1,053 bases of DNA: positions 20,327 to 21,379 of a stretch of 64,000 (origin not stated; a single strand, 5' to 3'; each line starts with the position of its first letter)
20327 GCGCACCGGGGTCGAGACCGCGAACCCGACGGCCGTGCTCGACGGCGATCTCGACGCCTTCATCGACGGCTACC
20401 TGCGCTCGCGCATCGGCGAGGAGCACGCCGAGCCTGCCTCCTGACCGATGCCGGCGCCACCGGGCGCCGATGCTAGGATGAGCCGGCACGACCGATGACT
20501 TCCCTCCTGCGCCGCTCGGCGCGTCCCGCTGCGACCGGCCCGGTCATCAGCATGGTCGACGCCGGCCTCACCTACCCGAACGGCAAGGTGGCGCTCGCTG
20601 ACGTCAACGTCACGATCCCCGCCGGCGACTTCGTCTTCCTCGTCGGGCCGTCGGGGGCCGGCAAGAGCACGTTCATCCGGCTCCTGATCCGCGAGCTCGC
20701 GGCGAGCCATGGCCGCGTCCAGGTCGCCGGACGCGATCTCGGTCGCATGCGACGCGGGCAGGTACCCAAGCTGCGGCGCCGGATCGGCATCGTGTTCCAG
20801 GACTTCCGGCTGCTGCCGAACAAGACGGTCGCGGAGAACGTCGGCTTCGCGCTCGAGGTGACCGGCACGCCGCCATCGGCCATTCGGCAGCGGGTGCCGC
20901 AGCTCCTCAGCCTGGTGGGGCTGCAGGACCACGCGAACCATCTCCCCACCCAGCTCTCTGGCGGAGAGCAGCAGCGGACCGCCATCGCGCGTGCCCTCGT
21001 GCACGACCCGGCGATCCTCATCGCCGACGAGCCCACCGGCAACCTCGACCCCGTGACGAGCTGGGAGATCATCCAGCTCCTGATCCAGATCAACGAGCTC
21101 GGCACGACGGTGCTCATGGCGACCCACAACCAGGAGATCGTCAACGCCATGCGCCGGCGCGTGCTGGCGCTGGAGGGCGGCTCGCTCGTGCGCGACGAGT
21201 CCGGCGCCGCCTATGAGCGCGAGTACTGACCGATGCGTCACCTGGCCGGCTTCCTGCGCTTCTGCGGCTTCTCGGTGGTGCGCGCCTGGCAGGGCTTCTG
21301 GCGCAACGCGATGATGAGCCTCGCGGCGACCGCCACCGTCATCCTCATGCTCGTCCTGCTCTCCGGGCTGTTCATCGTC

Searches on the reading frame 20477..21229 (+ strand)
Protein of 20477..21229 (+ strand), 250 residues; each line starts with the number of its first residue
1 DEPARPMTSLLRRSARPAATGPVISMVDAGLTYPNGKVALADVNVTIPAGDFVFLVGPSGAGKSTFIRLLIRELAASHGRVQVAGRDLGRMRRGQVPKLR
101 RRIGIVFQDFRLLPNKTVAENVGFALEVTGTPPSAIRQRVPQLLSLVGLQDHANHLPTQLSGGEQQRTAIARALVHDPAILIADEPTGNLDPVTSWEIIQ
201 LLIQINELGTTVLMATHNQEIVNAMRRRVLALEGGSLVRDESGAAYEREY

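Call 34: search_protein_families(library=pfam, proteins=[window:20477-21229:+], max_evalue=0.001)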
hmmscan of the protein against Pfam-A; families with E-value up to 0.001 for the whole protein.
window:20477-21229:+ (250 aa): 7 families
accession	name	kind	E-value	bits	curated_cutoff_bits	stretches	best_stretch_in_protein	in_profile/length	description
PF00005.33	ABC_tran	-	1.3e-35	123.4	25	1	40-187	1-136/137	ABC transporter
PF13304.12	AAA_21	-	1e-07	32.8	27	0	158-223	236-304/304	AAA domain, putative AbiEii toxin, Type IV TA system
PF13401.12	AAA_22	-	2.1e-05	25.3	27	1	52-186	7-93/130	AAA domain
PF13191.12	AAA_16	-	7e-05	23.8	32.6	1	48-86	22-59/167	AAA ATPase domain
PF03193.22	RsgA_GTPase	-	0.0004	20.7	30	0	50-82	106-138/174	RsgA GTPase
PF13481.12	AAA_25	-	0.00074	19.6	27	0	46-79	29-60/195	AAA domain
PF02463.25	SMC_N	-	0.00081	19.3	40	0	48-227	21-207/220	RecF/RecN/SMC N terminal domain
